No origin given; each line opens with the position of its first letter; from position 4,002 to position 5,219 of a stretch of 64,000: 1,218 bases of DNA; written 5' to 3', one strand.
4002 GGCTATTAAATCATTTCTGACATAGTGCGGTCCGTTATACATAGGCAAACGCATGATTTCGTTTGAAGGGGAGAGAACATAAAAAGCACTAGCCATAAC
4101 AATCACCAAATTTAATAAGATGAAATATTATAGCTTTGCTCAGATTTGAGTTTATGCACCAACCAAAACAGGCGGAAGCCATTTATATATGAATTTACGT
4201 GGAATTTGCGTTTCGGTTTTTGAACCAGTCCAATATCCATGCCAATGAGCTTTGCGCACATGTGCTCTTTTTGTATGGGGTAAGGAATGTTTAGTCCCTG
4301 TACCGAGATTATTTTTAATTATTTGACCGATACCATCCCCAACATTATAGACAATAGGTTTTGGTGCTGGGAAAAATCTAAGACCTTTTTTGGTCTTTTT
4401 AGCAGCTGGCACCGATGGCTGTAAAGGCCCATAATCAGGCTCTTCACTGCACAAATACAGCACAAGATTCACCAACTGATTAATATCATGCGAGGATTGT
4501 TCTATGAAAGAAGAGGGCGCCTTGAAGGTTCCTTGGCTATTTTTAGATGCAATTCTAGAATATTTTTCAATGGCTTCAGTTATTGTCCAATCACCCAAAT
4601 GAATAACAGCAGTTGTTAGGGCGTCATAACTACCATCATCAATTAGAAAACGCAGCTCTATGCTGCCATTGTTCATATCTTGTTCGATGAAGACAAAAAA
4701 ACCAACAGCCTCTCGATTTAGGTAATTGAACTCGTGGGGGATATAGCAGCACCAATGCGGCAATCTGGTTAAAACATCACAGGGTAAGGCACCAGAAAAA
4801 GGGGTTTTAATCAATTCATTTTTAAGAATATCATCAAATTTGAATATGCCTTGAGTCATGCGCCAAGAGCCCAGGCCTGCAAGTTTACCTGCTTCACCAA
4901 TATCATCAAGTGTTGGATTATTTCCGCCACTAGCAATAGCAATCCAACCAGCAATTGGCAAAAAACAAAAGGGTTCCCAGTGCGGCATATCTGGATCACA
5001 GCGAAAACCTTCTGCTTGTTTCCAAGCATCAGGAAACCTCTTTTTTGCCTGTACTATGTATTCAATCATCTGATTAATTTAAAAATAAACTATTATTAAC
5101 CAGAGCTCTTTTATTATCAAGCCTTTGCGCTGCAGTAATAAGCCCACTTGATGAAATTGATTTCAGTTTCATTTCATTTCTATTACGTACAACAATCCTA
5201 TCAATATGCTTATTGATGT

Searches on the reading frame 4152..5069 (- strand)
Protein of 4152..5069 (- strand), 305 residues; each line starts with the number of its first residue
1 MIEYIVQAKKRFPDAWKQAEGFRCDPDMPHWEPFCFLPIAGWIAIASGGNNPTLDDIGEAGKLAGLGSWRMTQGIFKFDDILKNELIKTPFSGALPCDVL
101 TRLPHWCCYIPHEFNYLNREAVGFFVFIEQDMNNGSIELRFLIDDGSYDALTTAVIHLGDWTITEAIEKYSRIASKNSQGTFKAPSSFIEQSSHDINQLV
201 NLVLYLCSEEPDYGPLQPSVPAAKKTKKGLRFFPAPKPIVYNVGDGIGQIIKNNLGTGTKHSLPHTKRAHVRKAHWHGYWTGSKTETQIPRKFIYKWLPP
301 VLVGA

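Call 12: search_protein_families(library=pfam, proteins=[window:4152-5069:-], max_evalue=0.001)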
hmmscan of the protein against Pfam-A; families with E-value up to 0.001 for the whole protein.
window:4152-5069:- (305 aa): 0 families

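Call 59: search_protein_families(library=phrogs, proteins=[window:4152-5069:-], max_evalue=0.001)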
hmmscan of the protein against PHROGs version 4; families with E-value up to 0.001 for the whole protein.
window:4152-5069:- (305 aa): 1 family
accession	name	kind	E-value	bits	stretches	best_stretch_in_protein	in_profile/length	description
phrog_6160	-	unknown function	1.6e-53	183.2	1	13-304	20-317/322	-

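Call 78: search_dna_similar(query=window:4152-5069:-, collection=phages, mode=protein, max_rows=12)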
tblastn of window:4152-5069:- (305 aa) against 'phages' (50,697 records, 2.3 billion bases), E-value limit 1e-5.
Records with a match: 60; places in all: 60; records where one place covers at least 80% of the query: 33.
Best place of each record, by identity: <60% 60.
By first word of the organism name: Erwinia 26; Klebsiella 7; Serratia 6; Moraxella 5; Leptospira 4; Dickeya 3; Lactobacillus 2; Acinetobacter 2; Pasteurella 2; Bacteriophage 1; and 2 more.
By host as written in the record: Erwinia amylovora 24; Klebsiella pneumoniae 9; Moraxella catarrhalis 5; - 4; Dickeya solani MK10 3; Lactobacillus delbrueckii subsp. lactis 2; Homo sapiens 2; Erwinia amylovora strain phiEa100 ATCC 29780 2; and 8 more.
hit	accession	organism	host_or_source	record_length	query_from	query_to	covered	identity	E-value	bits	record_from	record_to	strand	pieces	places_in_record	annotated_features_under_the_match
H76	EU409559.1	Lactobacillus phage JCL1032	Lactobacillus delbrueckii subsp. lactis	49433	11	305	97%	29.0%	6e-27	116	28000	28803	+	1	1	hypothetical protein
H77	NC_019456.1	Lactobacillus phage JCL1032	Lactobacillus delbrueckii subsp. lactis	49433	11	305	97%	29.0%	6e-27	116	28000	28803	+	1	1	hypothetical protein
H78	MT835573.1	Bacteriophage sp.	human fecal samples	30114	12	305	96%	28.8%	8e-30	124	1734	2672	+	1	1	record has no annotation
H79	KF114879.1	Leptospira phage vB_LbrZ_5399-LE1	Homo sapiens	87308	28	305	91%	27.4%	5e-23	105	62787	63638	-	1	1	hypothetical protein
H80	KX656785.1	Leptospira phage Lin_34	Leptospira inadai M34/99 serogroup Lyme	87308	28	305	91%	27.4%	5e-23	105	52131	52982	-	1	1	record has no annotation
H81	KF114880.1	Leptospira phage vB_LinZ_10-LE1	Homo sapiens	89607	28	305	91%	27.4%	5e-23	105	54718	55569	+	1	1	hypothetical protein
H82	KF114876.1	Leptospira phage vB_LalZ_80412-LE1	frog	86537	11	304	96%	23.9%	5e-26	113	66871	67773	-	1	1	hypothetical protein (x2)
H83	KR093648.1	Moraxella phage Mcat24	Moraxella catarrhalis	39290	61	305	80%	27.8%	5e-11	69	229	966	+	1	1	hypothetical protein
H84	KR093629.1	Moraxella phage Mcat5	Moraxella catarrhalis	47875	61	305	80%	27.4%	1e-11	71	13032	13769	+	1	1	hypothetical protein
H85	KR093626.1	Moraxella phage Mcat2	Moraxella catarrhalis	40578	61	305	80%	27.4%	4e-11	70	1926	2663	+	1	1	hypothetical protein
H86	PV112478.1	Klebsiella phage LPKP23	Klebsiella pneumoniae LKP303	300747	33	305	90%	24.4%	1e-7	59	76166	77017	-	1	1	hypothetical protein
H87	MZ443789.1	Erwinia phage pEa_SNUABM_36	Erwinia amylovora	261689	42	303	86%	25.4%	7e-16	84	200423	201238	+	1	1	hypothetical protein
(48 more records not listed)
